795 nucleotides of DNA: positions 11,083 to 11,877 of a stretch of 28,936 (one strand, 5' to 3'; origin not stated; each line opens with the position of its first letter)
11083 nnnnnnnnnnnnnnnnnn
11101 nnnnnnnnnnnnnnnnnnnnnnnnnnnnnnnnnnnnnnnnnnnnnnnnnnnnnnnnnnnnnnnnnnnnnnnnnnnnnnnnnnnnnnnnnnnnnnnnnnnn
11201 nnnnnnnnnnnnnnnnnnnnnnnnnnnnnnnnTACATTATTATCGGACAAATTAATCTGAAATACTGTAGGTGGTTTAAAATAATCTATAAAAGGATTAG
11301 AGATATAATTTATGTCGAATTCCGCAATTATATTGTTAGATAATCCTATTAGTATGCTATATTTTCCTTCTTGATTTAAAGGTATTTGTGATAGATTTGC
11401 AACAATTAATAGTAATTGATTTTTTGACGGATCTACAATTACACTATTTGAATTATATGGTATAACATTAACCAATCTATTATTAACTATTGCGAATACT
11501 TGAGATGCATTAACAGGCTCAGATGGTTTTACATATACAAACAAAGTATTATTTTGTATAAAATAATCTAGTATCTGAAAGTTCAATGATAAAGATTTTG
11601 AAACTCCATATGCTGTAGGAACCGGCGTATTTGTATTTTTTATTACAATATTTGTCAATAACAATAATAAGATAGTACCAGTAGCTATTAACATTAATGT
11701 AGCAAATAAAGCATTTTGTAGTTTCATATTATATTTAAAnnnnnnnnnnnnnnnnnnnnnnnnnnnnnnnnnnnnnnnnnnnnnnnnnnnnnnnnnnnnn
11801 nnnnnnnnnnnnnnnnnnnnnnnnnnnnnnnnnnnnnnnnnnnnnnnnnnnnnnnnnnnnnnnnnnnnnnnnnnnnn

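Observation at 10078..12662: Three-gene operon of pilin/ArlF-ArlG-like proteins ending in a 549-aa sequon-rich putative lectin-like surface protein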

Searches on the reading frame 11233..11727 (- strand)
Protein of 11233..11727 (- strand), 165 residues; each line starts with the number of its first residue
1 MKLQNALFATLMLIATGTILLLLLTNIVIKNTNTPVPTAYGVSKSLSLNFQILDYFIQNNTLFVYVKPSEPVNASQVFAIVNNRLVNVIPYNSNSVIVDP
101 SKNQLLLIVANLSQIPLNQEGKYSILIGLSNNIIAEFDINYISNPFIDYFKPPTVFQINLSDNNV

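Call 51: predict_structure(alignment_id=A5)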
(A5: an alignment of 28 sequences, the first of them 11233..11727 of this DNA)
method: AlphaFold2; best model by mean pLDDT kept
length: 165 residues; sequences in the alignment: 28
mean_pLDDT: 71.0   pTM: 0.54
mean pLDDT of the five models: 71.0, 43.0, 42.2, 42.1, 40.7
residues with pLDDT >= 90: 6; 70-90: 97; 50-70: 34; < 50: 28
segments of 3 or more residues with pLDDT < 50: 30-46, 155-165
pLDDT, mean of each block of 10 residues (from residue 1): 75 84 63 38 52 84 86 84 88 62 77 86 87 83 57 45 43
secondary structure, 60 per line:
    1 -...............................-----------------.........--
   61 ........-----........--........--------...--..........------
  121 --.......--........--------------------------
elements in order: H2-32 E50-58 E61-68 E77-81 E84-91 E105-111 E123-129 E132-139

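Call 54: fold_search(model_id=the predicted structure, library=pdb)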
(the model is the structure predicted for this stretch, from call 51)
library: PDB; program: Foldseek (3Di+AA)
matches with E <= 10: 1395; with E <= 0.001: 0
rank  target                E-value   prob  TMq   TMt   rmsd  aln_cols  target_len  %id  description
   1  6flb_G                6.3e-03  1.00  0.35  0.53   5.6       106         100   13  3H5 Fab bound to EDIII of DenV 2 Xtal form 2 (released 2018-10-24)
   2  3we1_A                8.3e-03  0.99  0.34  0.51   5.5       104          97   18  Crystal structure of Dengue 4 Envelope protein domain III (ED3) (released 2014-01-22)
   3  4x42_A                9.3e-03  0.99  0.35  0.52   5.4       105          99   17  Crystal structure of DEN4 ED3 mutant with epitope two residues substituted from DEN3 ED3 (released 2015-09-09)
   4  7y9a_A                9.3e-03  0.96  0.27  0.24   5.7       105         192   11  Crystal structure of sDscam Ig1-2 domains, isoform beta2v6 (released 2023-05-24)
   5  4p94_A                9.8e-03  1.00  0.37  0.50   6.1       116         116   12  The crystal structure of the soluble domain of Sulfolobus acidocaldarius FlaF (residues 35-164) (released 2015-04-22)
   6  8fk7_A                9.8e-03  0.97  0.30  0.34  12.7       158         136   12  Structure of the Pyrobaculum calidifontis flagellar-like archaeal type IV pilus (released 2023-06-28)
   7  3abz_C                1.0e-02  0.85  0.26  0.07  14.0       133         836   19  Crystal structure of Se-Met labeled Beta-glucosidase from Kluyveromyces marxianus (released 2010-08-11)
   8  4p94_B                1.1e-02  1.00  0.40  0.48   6.2       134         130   13  The crystal structure of the soluble domain of Sulfolobus acidocaldarius FlaF (residues 35-164) (released 2015-04-22)
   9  5tzm                  1.2e-02  1.00  0.33  0.53   5.2       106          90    8  59th Ig domain of human obscurin (OBSCN Ig59) (released 2017-11-08)
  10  3ac0_D                1.2e-02  0.91  0.28  0.07  14.1       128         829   20  Crystal structure of Beta-glucosidase from Kluyveromyces marxianus in complex with glucose (released 2010-08-11)
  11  4x42_E                1.2e-02  0.99  0.35  0.54   5.4       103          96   17  Crystal structure of DEN4 ED3 mutant with epitope two residues substituted from DEN3 ED3 (released 2015-09-09)
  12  6oe6_A                1.4e-02  0.97  0.32  0.40   8.1       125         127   14  Structure of a Uncharacterized protein from Leptospira interrogans serogroup Icterohaemorrhagiae serovar Copenhageni ( (released 2019-04-17)
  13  3uyp_B                1.5e-02  0.99  0.35  0.54   4.8       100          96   16  Crystal structure of the dengue virus serotype 4 envelope protein domain III in complex with the variable domains of M (released 2012-02-22)
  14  5b1c_C                1.5e-02  0.99  0.35  0.52   5.3       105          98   18  Crystal structure of DEN4 ED3 mutant with L387I (released 2016-02-24)
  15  3ac0_C                1.5e-02  0.89  0.27  0.07  14.0       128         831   20  Crystal structure of Beta-glucosidase from Kluyveromyces marxianus in complex with glucose (released 2010-08-11)
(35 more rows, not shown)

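Call 65: search_protein_representatives(alignment_id=A6)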
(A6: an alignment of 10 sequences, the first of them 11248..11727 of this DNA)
Query: 10 sequences, 160 profile positions. Proteins with E-value up to 0.001 (for the whole library): 11; up to 1e-10: 5; up to 1e-30: 5. The best 11 are listed.
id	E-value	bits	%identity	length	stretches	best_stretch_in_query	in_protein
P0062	6.7e-82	289.1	-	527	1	1-160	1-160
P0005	7.6e-80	282.5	-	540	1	1-159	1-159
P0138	1.5e-78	278.2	-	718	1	1-159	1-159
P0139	3.4e-76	270.6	-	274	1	1-159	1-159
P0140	2.0e-71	255.1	-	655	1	1-160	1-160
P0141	2.1e-10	56.8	-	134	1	4-112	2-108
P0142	3.1e-07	46.5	-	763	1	7-108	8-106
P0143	5.4e-07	45.7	-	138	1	5-126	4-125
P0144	4.9e-06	42.6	-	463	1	12-109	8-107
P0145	8.9e-06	41.7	-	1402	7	107-140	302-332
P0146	1.4e-05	41.1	-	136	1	7-110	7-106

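Call 67: search_protein_families(library=ncbifam, proteins=[P0141, P0142, P0143, P0144, P0146, P0145, window:11233-11727:-], max_evalue=1)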
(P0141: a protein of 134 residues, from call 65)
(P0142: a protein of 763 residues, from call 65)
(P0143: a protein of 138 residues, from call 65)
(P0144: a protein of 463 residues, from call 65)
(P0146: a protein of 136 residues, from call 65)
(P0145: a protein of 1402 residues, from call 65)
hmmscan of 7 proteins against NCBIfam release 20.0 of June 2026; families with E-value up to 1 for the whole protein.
P0141 (134 aa): 0 families

P0142 (763 aa): 1 family
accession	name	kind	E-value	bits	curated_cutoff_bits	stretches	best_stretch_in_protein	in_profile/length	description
TIGR04415.1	O_hepto_targRPT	repeat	0.032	14.3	30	0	454-476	15-37/38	strand-loop-strand repeat protein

P0143 (138 aa): 0 families

P0144 (463 aa): 0 families

P0146 (136 aa): 1 family
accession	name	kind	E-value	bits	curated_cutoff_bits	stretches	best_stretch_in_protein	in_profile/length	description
NF009200.0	PRK12548.1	subfamily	0.056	12.8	432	1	63-109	84-129/289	shikimate dehydrogenase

P0145 (1402 aa): 6 families
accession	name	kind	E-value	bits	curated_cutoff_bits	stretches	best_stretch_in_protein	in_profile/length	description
TIGR00845.1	caca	equivalog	1.4e-56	191.8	679.85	9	1135-1337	427-636/921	sodium/calcium exchanger 1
NF038115.1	SVAGG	subfamily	2.1e-19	69.8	150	9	771-847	277-354/407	SVAGG family GlyGly-CTERM protein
TIGR00547.2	lolA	equivalog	1.2e-12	47.7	112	4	287-339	79-132/202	outer membrane lipoprotein periplasmic chaperone LolA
NF011652.1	PRK15070.1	subfamily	3.5e-07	30.1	209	0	114-213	75-173/185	phosphate propanoyltransferase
TIGR04110.1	heme_HutZ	equivalog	4.5e-06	26.5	225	0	1007-1065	24-78/168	heme utilization protein HutZ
NF045903.1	CuHisKinLciSLeg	equivalog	0.0012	18.4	700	1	348-417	217-283/357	copper-responsive two-component system sensor histidine kinase LciS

window:11233-11727:- (165 aa): 0 families

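Call 68: list_cluster_members(proteins=[P0141, P0142, P0143, P0144, P0146])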
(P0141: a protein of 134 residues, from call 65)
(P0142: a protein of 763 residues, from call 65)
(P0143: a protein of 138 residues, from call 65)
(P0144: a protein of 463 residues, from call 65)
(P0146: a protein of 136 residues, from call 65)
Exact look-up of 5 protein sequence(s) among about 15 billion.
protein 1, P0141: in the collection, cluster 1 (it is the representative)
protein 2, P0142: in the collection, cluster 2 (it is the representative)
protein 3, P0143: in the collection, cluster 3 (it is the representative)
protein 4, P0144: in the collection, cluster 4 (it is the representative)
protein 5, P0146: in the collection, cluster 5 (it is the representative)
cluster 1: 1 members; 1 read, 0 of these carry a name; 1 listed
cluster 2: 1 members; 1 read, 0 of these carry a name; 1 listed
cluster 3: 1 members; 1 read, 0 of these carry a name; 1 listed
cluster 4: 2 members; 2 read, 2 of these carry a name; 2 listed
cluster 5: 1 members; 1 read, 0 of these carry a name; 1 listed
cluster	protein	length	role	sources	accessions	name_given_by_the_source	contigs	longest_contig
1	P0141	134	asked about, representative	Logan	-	-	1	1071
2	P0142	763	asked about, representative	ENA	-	-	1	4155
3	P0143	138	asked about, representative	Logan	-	-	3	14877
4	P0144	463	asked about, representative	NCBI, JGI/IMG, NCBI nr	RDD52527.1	DUF2341 domain-containing protein [Nanoarchaeota archaeon NZ13-N] | MAG: DUF2341 domain-containing protein [Nanoarchaeota archaeon NZ13-N]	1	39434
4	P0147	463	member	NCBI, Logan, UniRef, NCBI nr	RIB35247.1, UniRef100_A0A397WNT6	MAG: hypothetical protein BXU00_02890 [Candidatus Nanoclepta minutus] | DUF2341 domain-containing protein n=1 Tax=Candidatus Nanoclepta minutus TaxID=1940235 ...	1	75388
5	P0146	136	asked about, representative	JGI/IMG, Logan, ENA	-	-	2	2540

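Call 69: find_encoding_contigs(protein=P0144, flank=8000, max_places=3)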
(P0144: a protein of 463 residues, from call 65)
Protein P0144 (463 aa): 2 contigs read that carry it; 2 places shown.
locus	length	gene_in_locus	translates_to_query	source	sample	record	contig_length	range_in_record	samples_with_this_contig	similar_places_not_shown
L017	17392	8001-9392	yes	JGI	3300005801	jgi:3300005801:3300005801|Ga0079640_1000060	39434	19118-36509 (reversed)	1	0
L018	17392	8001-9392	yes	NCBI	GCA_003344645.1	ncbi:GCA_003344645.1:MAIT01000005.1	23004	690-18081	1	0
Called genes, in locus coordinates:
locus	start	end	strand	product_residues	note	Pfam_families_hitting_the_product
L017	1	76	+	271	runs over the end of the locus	PF02475:TRM5-TYW2_MTfase (weak), PF05050:Methyltransf_21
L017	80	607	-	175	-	PF01965:DJ-1_PfpI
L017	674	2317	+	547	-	-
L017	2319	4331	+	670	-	PF01261:AP_endonuc_2 (faint)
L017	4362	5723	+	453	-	PF00344:SecY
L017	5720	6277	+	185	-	-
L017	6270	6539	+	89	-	PF01199:Ribosomal_L34e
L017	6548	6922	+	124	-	-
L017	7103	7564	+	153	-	PF01917:Flagellin_arch-type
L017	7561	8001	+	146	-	-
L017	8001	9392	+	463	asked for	PF10102:DUF2341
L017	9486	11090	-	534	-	PF08323:Glyco_transf_5 (weak), PF00343:Phosphorylase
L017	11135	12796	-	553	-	PF00587:tRNA-synt_2b, PF03129:HGTP_anticodon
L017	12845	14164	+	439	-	PF00753:Lactamase_B, PF12706:Lactamase_B_2, PF22505:RNase_J_b_CASP, PF07521:RMMBL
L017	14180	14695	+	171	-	-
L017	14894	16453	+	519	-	PF00437:T2SSE, PF27713:UCP018868 (weak)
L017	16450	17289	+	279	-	PF00482:T2SSF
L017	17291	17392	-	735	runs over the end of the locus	PF00009:GTP_EFTU, PF22042:EF-G_D2, PF03144:GTP_EFTU_D2, PF14492:EFG_III, PF03764:EFG_IV, PF00679:EFG_C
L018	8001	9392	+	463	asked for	PF10102:DUF2341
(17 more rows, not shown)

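Call 71: find_encoding_contigs(protein=P0143, flank=6000, max_places=2)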
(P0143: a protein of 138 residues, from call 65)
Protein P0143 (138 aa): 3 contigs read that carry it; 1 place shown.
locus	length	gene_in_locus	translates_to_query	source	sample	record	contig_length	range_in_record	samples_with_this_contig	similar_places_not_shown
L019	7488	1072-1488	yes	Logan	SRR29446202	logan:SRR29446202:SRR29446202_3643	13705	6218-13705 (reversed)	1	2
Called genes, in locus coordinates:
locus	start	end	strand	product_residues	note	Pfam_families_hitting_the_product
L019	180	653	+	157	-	-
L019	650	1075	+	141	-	-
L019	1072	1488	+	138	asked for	-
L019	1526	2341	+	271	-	PF02934:GatB_N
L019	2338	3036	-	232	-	PF04138:GtrA_DPMS_TM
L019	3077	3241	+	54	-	PF01907:Ribosomal_L37e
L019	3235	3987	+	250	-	PF00333:Ribosomal_S5, PF03719:Ribosomal_S5_C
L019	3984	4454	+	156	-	PF00327:Ribosomal_L30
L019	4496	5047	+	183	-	PF00252:Ribosomal_L16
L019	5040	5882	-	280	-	PF13519:VWA_2 (weak)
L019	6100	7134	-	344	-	PF20030:bpMoxR (weak), PF01078:Mg_chelatase, PF00004:AAA (weak), PF07724:AAA_2, PF07728:AAA_5, PF07726:AAA_3, PF08298:AAA_PrkA (weak), PF01078:Mg_chelatase, +4 more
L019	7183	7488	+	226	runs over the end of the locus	PF00702:Hydrolase, PF13419:HAD_2, PF13242:Hydrolase_like (weak)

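Call 72: find_encoding_contigs(protein=P0142, flank=6000, max_places=2)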
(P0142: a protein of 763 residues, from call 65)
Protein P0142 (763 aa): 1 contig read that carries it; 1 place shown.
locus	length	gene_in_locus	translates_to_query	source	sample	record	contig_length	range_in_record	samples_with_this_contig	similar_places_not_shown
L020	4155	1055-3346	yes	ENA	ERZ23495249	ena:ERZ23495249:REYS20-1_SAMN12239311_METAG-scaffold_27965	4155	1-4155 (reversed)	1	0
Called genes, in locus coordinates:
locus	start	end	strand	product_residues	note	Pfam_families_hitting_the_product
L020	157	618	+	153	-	PF01917:Flagellin_arch-type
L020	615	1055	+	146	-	-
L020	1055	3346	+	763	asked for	PF10102:DUF2341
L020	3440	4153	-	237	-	?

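Call 79: search_protein_families(library=ncbifam, proteins=[L017:7103-7564:+, L017:7561-8001:+, L019:180-653:+, L019:650-1075:+, L020:157-618:+, L020:615-1055:+], max_evalue=1)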
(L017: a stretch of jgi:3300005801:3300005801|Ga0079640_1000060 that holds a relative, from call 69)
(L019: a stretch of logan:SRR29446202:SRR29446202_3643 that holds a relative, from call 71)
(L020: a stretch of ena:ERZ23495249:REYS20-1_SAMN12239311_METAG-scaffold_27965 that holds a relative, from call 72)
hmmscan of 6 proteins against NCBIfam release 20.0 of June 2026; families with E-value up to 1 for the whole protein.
L017:7103-7564:+ (153 aa): 3 families
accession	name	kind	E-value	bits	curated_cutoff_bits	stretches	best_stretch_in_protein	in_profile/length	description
NF052590.1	ArlF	equivalog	1.2e-12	48.2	110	1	3-136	2-136/137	archaellum stator protein ArlF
NF052591.1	ArlG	equivalog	6e-07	29.6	110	1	8-131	6-137/148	archaellum stator protein ArlG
NF053669.1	bindosome_BasA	exception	0.075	13.2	230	1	56-130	54-114/136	bindosome assembly system protein BasA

L017:7561-8001:+ (146 aa): 1 family
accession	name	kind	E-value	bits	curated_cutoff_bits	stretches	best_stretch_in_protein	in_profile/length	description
NF000165.3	AAC_6p_Entco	exception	0.13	12.1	300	1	32-72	132-173/178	aminoglycoside N-acetyltransferase AAC(6')-Ii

L019:180-653:+ (157 aa): 2 families
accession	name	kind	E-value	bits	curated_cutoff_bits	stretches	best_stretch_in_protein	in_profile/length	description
NF052590.1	ArlF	equivalog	2e-13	50.7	110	1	14-139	12-137/137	archaellum stator protein ArlF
NF052591.1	ArlG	equivalog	3.1e-09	37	110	1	12-137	9-140/148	archaellum stator protein ArlG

L019:650-1075:+ (141 aa): 2 families
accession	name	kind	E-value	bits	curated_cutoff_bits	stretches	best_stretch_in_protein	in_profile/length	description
NF052590.1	ArlF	equivalog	0.0017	18.5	110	1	4-131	3-136/137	archaellum stator protein ArlF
NF046073.1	UpsA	equivalog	0.013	15.6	130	1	1-132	1-124/136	pilin subunit UpsA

L020:157-618:+ (153 aa): 3 families
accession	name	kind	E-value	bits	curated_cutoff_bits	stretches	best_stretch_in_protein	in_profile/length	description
NF052590.1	ArlF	equivalog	3.5e-12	46.6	110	1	5-134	4-134/137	archaellum stator protein ArlF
NF052591.1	ArlG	equivalog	5.7e-09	36.1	110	1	8-124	6-130/148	archaellum stator protein ArlG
NF053669.1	bindosome_BasA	exception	0.028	14.6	230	1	3-105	3-106/136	bindosome assembly system protein BasA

L020:615-1055:+ (146 aa): 1 family
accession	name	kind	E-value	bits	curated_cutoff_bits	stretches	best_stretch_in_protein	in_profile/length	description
NF052590.1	ArlF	equivalog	0.017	15.3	110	1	59-133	57-134/137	archaellum stator protein ArlF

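Call 80: search_protein_families(library=ncbifam, proteins=[L017:14894-16453:+, L017:16450-17289:+, L017:14180-14695:+, L017:6548-6922:+, L017:5720-6277:+], max_evalue=0.001)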
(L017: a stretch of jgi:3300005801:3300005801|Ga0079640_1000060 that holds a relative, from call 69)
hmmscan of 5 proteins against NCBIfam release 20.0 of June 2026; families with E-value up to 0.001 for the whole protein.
L017:14894-16453:+ (519 aa): 17 families
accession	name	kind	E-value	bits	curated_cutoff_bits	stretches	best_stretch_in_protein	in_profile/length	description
NF058587.1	archaellum_moto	equivalog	7.4e-111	371.5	550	1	17-508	8-518/527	archaellum flagellar ATPase motor FlaI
NF053672.1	bindosome_BasE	exception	1.6e-61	208.6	1000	1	60-510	63-510/512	bindosome assembly system ATPase subunit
TIGR03819.1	heli_sec_ATPase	hypoth_equivalog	1.1e-45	156.4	373.15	1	107-389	21-299/340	TadA family conjugal transfer-associated ATPase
TIGR02788.1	VirB11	equivalog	1.4e-38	132.7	249.95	2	254-387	132-262/308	P-type DNA transfer ATPase VirB11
TIGR02782.1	TrbB_P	equivalog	9.8e-37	126.9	304.55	1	161-428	33-294/303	P-type conjugative transfer ATPase TrbB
NF010475.0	PRK13900.1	equivalog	5.2e-31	107.9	389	2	253-387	147-279/333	type IV secretion system ATPase VirB11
NF010469.0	PRK13894.1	subfamily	8.3e-31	107.5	508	1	184-427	68-307/320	conjugal transfer ATPase TrbB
NF010407.0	PRK13833.1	subfamily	2.9e-26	92.6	499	1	182-429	61-302/323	conjugal transfer protein TrbB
NF010425.0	PRK13851.1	equivalog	8.6e-21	74.2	461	1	232-387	130-280/344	type IV secretion system protein VirB11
NF041000.1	ATPase_ComGA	equivalog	8.1e-17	61.1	300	1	265-388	127-243/267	competence type IV pilus ATPase ComGA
TIGR02533.1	type_II_gspE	equivalog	3.6e-11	42.4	630.25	1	268-387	245-356/486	type II secretion system ATPase GspE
TIGR02525.1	plasmid_TraJ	equivalog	7.6e-11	41.6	368.3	1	270-451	153-337/372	plasmid transfer ATPase TraJ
TIGR01420.1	pilT_fam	subfamily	1.1e-10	41.3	319.1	1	264-387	120-239/343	PilT/PilU family type 4a pilus ATPase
NF053534.1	T4PilAsmATPsTfpB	equivalog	1.4e-10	40.2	850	1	266-388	336-450/584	type IV pilus assembly ATPase TfpB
NF007755.0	PRK10436.1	equivalog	2.3e-10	39.7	617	1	267-388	220-333/465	type II secretion system protein GspE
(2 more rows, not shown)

L017:16450-17289:+ (279 aa): 4 families
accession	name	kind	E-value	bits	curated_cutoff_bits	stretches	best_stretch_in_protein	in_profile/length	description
NF004704.2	PRK06041.1-2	equivalog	3.4e-20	72.3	550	1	32-259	13-236/555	archaellar assembly protein ArlJ/FlaJ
NF046075.1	UpsF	equivalog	3.8e-19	68.8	400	1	40-278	32-253/484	membrane pilin protein UpsF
NF004705.1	PRK06041.1-3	equivalog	1.2e-08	34.4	400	1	100-259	3-161/465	archaellar assembly protein ArlJ/FlaJ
NF053673.1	bindosome_BasF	exception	0.00031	19.4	1300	1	48-257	147-356/656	bindosome assembly system membrane anchoring protein BasF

L017:14180-14695:+ (171 aa): 0 families

L017:6548-6922:+ (124 aa): 1 family
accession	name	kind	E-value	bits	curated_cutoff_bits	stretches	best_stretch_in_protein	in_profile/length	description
NF003320.0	PRK04333.1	equivalog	6.7e-34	115.9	87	1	1-84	2-86/88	50S ribosomal protein L14e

L017:5720-6277:+ (185 aa): 0 families

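Call 86: search_protein_families(library=pfam, proteins=[P0144, P0142, P0141, P0143, P0146, L017:7561-8001:+, L019:650-1075:+, L019:180-653:+], max_evalue=0.1)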
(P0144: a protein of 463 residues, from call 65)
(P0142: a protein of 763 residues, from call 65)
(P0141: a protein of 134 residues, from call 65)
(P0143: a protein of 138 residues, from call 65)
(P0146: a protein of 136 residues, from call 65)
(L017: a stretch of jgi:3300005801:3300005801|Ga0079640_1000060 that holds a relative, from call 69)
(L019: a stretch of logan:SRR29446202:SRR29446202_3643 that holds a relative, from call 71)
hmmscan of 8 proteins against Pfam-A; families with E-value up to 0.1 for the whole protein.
P0144 (463 aa): 2 families
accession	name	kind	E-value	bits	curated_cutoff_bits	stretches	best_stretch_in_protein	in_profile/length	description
PF10102.14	DUF2341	-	1.4e-24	86.7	23.4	1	187-267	1-82/84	Domain of unknown function (DUF2341)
PF10502.14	Peptidase_S26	-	0.0072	16.7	22.9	1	14-104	7-93/168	Signal peptidase, peptidase S26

P0142 (763 aa): 1 family
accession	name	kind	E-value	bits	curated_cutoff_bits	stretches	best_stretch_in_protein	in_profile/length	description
PF10102.14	DUF2341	-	4.8e-38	129.9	23.4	2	508-568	12-73/84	Domain of unknown function (DUF2341)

P0141 (134 aa): 0 families

P0143 (138 aa): 0 families

P0146 (136 aa): 1 family
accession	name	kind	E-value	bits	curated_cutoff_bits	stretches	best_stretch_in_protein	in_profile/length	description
PF24323.1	DUF7494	-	0.0042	17.9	27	1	41-86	55-100/117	Domain of unknown function (DUF7494)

L017:7561-8001:+ (146 aa): 0 families

L019:650-1075:+ (141 aa): 0 families

L019:180-653:+ (157 aa): 1 family
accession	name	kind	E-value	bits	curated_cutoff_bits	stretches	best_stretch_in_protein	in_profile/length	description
PF01917.21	Arch_flagellin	-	0.00026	21.8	29.5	1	15-142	11-159/162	Archaebacterial flagellin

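Call 88: find_encoding_contigs(protein=P0146, flank=5000, max_places=2)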
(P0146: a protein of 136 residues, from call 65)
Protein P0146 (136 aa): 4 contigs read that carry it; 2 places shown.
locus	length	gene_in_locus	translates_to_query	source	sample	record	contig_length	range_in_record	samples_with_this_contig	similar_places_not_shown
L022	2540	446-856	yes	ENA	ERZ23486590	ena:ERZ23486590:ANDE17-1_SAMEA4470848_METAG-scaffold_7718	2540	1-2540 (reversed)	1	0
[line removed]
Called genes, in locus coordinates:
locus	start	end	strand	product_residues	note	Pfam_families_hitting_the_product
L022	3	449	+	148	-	?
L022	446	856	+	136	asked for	-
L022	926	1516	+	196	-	-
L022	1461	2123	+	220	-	-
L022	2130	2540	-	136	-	?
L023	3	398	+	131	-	?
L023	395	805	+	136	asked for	-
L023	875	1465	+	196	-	-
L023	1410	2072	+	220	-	-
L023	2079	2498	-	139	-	?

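Call 89: find_encoding_contigs(protein=P0141, flank=5000, max_places=2)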
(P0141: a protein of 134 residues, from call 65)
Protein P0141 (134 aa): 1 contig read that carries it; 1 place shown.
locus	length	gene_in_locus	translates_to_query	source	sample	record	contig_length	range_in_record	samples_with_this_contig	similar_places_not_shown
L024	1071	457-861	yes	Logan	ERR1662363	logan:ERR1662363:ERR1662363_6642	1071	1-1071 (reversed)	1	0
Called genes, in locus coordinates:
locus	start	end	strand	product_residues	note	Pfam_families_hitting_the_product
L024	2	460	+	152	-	?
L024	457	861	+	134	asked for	-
